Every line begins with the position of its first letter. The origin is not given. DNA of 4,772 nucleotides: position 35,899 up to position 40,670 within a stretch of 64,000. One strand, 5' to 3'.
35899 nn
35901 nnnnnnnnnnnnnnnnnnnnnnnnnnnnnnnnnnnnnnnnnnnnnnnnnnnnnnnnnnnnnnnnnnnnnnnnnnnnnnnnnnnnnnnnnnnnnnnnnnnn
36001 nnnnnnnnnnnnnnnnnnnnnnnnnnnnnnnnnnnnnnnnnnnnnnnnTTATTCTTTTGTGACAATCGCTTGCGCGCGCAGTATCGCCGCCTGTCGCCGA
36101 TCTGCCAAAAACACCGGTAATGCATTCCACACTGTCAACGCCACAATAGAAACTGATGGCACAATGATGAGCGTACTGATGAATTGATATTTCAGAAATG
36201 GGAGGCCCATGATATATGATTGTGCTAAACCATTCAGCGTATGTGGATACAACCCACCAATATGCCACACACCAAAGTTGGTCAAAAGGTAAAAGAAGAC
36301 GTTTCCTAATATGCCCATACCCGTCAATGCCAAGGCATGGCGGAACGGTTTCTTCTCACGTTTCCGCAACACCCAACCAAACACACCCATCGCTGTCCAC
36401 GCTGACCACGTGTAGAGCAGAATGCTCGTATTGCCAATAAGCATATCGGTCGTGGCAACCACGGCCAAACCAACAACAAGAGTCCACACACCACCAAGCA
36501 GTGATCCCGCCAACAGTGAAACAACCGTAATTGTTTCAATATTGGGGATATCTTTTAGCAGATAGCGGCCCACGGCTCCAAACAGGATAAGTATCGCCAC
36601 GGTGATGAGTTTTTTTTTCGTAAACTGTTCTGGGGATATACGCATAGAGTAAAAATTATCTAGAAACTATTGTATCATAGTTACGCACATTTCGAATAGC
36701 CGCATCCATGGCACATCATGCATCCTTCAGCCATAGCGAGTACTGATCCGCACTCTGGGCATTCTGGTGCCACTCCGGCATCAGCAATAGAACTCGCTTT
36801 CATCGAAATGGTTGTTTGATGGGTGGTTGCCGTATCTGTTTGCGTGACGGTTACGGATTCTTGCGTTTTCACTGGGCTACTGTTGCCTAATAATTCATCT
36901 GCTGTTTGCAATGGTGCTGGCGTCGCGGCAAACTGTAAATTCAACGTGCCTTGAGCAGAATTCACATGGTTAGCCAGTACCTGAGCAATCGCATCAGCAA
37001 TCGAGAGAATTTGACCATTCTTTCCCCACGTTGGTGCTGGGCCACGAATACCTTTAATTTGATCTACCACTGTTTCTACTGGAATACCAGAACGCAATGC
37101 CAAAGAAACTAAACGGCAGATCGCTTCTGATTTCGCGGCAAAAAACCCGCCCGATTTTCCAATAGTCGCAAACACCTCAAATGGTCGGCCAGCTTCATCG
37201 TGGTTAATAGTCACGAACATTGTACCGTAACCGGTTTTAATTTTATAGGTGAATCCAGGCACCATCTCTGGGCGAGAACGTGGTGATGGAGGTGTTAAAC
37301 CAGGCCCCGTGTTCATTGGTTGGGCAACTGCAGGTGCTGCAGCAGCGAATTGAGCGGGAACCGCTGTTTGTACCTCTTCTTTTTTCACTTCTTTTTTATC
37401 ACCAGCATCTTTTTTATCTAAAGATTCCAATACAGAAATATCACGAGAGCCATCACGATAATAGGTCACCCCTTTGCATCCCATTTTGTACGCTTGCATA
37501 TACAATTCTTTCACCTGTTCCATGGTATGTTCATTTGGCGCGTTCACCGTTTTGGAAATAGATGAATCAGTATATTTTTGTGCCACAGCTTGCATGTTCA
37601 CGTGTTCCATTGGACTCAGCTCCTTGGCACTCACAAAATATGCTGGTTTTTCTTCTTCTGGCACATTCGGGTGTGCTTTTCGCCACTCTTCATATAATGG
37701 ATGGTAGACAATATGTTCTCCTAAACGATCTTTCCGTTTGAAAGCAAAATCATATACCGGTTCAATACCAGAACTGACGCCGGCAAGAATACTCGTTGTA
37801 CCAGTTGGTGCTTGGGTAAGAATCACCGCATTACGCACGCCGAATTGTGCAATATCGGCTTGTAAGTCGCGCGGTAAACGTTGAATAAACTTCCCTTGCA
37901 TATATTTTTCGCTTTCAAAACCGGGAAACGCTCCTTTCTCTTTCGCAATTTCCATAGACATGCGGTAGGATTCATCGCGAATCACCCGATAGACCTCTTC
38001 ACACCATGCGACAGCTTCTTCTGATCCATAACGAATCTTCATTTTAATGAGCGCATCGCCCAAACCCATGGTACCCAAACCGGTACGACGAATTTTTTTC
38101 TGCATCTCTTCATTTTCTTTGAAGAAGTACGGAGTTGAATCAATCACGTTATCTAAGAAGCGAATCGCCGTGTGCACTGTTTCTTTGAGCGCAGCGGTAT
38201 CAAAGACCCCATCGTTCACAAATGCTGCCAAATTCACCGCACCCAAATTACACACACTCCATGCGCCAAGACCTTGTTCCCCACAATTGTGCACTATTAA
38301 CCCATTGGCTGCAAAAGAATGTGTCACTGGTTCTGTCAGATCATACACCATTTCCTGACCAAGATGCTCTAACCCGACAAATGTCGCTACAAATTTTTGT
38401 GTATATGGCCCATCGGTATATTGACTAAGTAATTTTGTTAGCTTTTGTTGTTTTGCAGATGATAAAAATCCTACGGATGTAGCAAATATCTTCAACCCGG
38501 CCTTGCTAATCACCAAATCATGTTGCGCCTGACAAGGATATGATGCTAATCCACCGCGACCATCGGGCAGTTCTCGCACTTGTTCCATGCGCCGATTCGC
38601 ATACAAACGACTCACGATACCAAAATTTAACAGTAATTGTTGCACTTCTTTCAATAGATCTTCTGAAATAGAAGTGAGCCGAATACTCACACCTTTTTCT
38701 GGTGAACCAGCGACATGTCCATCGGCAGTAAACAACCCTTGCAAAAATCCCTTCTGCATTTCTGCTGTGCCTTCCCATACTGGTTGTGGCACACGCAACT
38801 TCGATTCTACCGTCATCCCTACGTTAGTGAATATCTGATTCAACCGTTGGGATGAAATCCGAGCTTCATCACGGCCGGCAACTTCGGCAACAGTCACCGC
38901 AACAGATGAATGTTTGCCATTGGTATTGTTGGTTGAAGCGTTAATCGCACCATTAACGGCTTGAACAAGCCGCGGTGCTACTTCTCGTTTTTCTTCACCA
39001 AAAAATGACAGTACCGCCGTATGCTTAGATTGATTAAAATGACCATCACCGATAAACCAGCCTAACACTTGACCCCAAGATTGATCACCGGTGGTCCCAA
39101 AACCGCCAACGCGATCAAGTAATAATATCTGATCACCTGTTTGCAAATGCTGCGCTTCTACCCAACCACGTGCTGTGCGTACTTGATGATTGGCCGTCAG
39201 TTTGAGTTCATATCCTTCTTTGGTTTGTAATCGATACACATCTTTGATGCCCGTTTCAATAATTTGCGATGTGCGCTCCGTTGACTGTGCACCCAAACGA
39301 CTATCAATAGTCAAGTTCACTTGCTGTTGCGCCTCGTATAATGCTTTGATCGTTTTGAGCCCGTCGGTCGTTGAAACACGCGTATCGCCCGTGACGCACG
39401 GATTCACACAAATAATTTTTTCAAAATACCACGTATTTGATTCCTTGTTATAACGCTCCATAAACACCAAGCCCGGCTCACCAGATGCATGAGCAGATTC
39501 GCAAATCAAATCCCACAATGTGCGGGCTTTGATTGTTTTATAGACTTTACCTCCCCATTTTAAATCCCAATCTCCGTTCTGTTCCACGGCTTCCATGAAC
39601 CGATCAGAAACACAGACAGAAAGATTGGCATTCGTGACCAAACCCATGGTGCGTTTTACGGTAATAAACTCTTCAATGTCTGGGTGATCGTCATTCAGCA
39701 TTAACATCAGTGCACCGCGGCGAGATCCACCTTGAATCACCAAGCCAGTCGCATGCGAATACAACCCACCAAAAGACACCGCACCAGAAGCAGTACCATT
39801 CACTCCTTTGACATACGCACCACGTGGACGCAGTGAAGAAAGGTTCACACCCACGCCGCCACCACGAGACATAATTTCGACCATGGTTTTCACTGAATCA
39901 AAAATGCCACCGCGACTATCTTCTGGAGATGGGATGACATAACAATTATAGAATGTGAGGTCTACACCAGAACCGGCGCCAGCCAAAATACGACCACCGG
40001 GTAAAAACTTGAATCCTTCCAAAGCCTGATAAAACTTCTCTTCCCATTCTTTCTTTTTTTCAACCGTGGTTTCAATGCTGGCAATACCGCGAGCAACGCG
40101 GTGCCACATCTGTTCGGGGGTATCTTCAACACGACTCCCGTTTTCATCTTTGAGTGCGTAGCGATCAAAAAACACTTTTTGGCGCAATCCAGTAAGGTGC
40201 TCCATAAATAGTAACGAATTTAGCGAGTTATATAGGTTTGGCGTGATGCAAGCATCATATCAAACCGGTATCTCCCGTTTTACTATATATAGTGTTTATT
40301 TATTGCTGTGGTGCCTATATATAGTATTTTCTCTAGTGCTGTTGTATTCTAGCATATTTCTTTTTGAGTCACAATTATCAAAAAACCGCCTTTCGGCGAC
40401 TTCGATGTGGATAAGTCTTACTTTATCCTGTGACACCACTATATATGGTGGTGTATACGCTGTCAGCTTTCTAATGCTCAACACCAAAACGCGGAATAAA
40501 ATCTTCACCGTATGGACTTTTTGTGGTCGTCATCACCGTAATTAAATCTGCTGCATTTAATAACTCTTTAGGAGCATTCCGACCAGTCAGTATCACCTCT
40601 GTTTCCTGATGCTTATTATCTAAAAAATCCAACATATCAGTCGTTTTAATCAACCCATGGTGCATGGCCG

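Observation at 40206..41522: nrdR-cobO-nrdJ operon with tandem NrdR boxes: self-contained B12-salvage plus B12-dependent RNR unit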

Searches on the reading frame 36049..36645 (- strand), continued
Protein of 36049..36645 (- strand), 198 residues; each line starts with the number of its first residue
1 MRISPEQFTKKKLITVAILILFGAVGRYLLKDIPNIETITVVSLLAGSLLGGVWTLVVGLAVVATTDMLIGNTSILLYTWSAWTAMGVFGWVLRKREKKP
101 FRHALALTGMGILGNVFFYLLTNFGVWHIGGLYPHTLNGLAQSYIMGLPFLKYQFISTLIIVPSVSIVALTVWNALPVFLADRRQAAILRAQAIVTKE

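Call 72: search_solved_structures(query=P0216, max_evalue=10)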
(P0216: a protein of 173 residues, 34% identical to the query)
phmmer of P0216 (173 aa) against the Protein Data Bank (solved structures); distinct sequences matched with E-value up to 10: 2.
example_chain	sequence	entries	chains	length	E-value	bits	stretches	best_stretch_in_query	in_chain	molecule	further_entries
9kc5_Z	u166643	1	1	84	0.26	14.1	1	15-80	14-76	Psa28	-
7wpo_B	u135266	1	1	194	1.1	12.1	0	87-136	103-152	Spike glycoprotein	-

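Call 73: search_solved_structures(query=P0218, max_evalue=10)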
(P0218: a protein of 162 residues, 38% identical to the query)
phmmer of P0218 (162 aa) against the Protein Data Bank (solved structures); distinct sequences matched with E-value up to 10: 0.

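Call 75: find_encoding_contigs(protein=P0212, flank=7000, max_places=2)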
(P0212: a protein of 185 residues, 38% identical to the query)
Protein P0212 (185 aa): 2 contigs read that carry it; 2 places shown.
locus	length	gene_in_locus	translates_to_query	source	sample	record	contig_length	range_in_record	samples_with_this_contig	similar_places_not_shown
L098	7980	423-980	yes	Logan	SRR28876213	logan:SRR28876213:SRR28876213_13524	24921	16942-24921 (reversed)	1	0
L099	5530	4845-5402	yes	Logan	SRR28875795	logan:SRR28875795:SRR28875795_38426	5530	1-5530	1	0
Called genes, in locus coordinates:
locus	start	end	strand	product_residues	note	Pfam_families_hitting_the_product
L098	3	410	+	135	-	?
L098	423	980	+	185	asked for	PF20221:DUF6580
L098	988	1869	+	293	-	PF01261:AP_endonuc_2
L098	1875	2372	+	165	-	-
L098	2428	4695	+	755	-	PF26449:DUF8128, PF01935:DUF87 (faint), PF12696:TraG-D_C (weak)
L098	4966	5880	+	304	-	-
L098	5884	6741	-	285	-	PF13495:Phage_int_SAM_4, PF02899:Phage_int_SAM_1, PF00589:Phage_integrase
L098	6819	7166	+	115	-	PF04977:DivIC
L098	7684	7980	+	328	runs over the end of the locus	PF00579:tRNA-synt_1b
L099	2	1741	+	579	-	?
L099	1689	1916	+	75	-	PF13597:NRDD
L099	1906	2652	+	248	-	PF13353:Fer4_12 (weak), PF04055:Radical_SAM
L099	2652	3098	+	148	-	-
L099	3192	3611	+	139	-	PF00293:NUDIX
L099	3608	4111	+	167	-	PF02572:CobA_CobO_BtuR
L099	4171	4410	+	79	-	-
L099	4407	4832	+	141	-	PF14478:DUF4430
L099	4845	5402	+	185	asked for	PF20221:DUF6580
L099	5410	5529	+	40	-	?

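Call 82: find_homologous_proteins(query=L099:2-1738:+, max_evalue=1e-10)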
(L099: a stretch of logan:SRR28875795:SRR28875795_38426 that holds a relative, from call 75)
Query L099:2-1738:+ (579 aa): 8000 proteins with E <= 1e-10 among 8000 candidates; the best 120 are listed.
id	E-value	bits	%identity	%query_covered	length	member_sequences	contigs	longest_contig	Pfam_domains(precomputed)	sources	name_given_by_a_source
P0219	0.0e+0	1356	100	100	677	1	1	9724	PF03477.22,PF13597.12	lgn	-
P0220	0.0e+0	1160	83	99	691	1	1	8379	PF03477.22,PF13597.12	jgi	-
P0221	0.0e+0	1114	81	99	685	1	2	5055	PF03477.22,PF13597.12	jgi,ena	-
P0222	0.0e+0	1064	77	98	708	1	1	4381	PF03477.22,PF13597.12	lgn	-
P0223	0.0e+0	1046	76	98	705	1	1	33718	PF03477.22,PF13597.12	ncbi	-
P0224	0.0e+0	1045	76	98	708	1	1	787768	PF03477.22,PF13597.12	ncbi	-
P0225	0.0e+0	1042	76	98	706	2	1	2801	PF03477.22,PF13597.12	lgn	-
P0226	0.0e+0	1038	77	98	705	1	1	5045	PF03477.22,PF13597.12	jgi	jgi:ribonucleoside-triphosphate reductase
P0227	0.0e+0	1037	77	98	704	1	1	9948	PF03477.22,PF13597.12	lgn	-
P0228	0.0e+0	1036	75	98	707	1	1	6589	PF03477.22,PF13597.12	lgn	-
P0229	0.0e+0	1032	75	98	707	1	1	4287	PF03477.22,PF13597.12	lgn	-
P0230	0.0e+0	1031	74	98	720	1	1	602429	PF03477.22,PF13597.12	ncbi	-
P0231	0.0e+0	1031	74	98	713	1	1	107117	PF03477.22,PF13597.12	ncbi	ncbi:MAG: ribonucleoside triphosphate reductase [Candidatus Gottesmanbacteria bacterium]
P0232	0.0e+0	1030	75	98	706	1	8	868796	PF03477.22,PF13597.12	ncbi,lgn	-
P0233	0.0e+0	1030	76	98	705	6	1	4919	PF03477.22,PF13597.12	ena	-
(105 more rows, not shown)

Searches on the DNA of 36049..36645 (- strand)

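Call 58: search_rna_families(sources=[L094, L095, L096, L097, L089], threshold=gathering)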
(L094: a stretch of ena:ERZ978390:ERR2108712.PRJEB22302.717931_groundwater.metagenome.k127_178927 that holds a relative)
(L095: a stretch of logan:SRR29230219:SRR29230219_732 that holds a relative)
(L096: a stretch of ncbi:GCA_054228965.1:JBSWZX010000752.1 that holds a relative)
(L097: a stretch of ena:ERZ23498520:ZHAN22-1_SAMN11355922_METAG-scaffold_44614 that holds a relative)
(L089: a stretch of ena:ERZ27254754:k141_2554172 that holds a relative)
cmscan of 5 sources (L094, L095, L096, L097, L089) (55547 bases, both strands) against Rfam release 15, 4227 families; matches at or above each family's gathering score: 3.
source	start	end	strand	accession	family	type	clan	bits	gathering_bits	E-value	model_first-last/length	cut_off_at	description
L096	4897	4976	+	RF01689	AdoCbl-II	Cis-reg; riboswitch;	CL00101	90.8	36.5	7.8e-22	1-81/81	no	AdoCbl-II (Cobalamin/B12) riboswitch aptamer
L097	1181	1260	+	RF01689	AdoCbl-II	Cis-reg; riboswitch;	CL00101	90.8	36.5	7.8e-22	1-81/81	no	AdoCbl-II (Cobalamin/B12) riboswitch aptamer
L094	4661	4833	+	RF00174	Cobalamin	Cis-reg; riboswitch;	CL00101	86.7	31.5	4.7e-20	1-189/189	no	Cobalamin riboswitch aptamer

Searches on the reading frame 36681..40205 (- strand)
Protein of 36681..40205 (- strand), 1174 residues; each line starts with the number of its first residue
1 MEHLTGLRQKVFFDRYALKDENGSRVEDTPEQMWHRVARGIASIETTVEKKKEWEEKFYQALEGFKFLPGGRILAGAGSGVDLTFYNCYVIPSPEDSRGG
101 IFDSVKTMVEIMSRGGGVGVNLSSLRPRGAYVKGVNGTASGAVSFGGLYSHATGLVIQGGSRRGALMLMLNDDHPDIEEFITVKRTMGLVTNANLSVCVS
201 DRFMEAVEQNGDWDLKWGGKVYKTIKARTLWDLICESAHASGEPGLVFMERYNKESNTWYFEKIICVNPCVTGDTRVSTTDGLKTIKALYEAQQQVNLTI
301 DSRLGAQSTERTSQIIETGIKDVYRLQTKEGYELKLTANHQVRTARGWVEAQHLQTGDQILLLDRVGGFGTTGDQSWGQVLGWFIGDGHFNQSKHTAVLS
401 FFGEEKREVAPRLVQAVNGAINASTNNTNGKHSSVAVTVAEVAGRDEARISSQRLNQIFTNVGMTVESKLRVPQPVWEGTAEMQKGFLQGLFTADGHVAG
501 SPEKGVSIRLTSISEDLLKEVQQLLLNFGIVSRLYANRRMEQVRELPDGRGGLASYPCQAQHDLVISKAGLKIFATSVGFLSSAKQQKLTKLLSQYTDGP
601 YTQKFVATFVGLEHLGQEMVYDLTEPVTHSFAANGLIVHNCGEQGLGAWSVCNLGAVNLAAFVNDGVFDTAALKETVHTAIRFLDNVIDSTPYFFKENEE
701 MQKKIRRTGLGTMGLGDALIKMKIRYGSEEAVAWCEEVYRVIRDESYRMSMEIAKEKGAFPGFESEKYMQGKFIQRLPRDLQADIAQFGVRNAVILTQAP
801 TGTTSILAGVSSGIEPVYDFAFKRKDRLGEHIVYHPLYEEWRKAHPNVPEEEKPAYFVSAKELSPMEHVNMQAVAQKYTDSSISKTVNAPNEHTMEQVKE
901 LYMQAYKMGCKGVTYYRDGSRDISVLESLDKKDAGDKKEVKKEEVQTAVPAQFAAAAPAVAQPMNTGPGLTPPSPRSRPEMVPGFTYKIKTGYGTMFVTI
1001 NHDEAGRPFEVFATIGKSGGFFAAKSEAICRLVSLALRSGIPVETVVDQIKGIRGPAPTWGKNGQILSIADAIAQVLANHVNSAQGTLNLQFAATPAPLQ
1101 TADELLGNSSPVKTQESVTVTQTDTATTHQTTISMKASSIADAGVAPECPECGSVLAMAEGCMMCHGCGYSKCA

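Call 3: search_protein_families(library=pfam, proteins=[window:36681-40205:-])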
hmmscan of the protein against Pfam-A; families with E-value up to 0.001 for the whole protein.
window:36681-40205:- (1174 aa): 5 families
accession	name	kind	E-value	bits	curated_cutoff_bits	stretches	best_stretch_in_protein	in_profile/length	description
PF02867.20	Ribonuc_red_lgC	-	1.1e-118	397.6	23.9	1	88-916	3-523/523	Ribonucleotide reductase, barrel domain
PF14528.11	LAGLIDADG_3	-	4.1e-23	81.9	22.5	1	483-579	2-82/82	LAGLIDADG-like domain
PF12637.14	TSCPD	-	8.9e-22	77.6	22.8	1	986-1080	2-87/88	TSCPD domain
PF00317.26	Ribonuc_red_lgN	-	1e-18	67.6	28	1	9-79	8-74/77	Ribonucleotide reductase, all-alpha domain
PF14890.11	Intein_splicing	-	3.5e-16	59.8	35.8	1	281-640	6-155/155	Intein splicing domain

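Call 4: search_protein_families(library=ncbifam, proteins=[window:36681-40205:-])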
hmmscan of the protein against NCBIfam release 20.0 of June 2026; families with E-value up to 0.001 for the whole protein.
window:36681-40205:- (1174 aa): 33 families (the best 25 are shown)
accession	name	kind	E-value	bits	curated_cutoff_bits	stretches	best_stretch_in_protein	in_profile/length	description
NF006417.0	PRK08665.1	equivalog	5.2e-204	679.7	961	3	846-1174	494-759/759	vitamin B12-dependent ribonucleotide reductase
TIGR02504.1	NrdJ_Z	equivalog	9.5e-173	576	399.95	2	640-926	281-606/606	adenosylcobalamin-dependent ribonucleoside-diphosphate reductase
NF005991.0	PRK08115.1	equivalog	4.6e-154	514.5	854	3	634-944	472-795/858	vitamin B12-dependent ribonucleotide reductase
NF006207.0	PRK08332.1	equivalog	1e-128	430.8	2400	3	314-841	939-1457/1684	vitamin B12-dependent ribonucleotide reductase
NF005010.0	PRK06406.1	subfamily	8.7e-121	404.5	1125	4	639-844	434-625/771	vitamin B12-dependent ribonucleotide reductase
TIGR02506.1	NrdE_NrdA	equivalog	5.6e-98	329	341.05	2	640-916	300-612/616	ribonucleoside-diphosphate reductase subunit alpha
NF005401.0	PRK06948.1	subfamily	5.7e-91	306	906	2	639-928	290-592/604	ribonucleotide reductase-like protein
NF005122.0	PRK06556.1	equivalog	3.3e-81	273.4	859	4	861-1171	643-956/960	vitamin B12-dependent ribonucleotide reductase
NF005483.0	PRK07088.1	equivalog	4.6e-61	206.9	1214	2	647-924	491-757/764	ribonucleoside-diphosphate reductase subunit alpha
NF006665.0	PRK09209.1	equivalog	5.3e-61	206.9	1057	2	646-927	485-757/761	ribonucleoside-diphosphate reductase subunit alpha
NF005544.0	PRK07207.1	equivalog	6.7e-60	202.9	965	3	650-771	601-723/965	ribonucleoside-diphosphate reductase subunit alpha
NF006577.0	PRK09102.1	equivalog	2.1e-59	201.3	620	3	41-260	48-270/604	ribonucleoside-diphosphate reductase subunit alpha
NF005736.0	PRK07562.1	equivalog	2.2e-57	194.5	1737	4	862-1050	859-1044/1222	vitamin B12-dependent ribonucleotide reductase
NF006279.0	PRK08447.1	equivalog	3.4e-55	187.8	1082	2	647-930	492-780/789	ribonucleoside-diphosphate reductase subunit alpha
NF009028.0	PRK12364.1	equivalog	5.4e-55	186.8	1377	2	647-926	566-837/842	ribonucleoside-diphosphate reductase subunit alpha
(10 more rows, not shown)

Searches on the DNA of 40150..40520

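Call 49: search_rna_families(source=window, start=40150, end=40520, threshold=evalue, max_evalue=10)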
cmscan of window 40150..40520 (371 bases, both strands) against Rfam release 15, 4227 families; matches with E-value up to 10: 1.
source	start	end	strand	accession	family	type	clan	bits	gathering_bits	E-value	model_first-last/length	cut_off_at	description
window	40153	40176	-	RF01072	TMV_UPD-PK3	Cis-reg;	-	10.1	34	8.7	1-18/31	no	Pseudoknot of upstream pseudoknot domain (UPD) of the 3'UTR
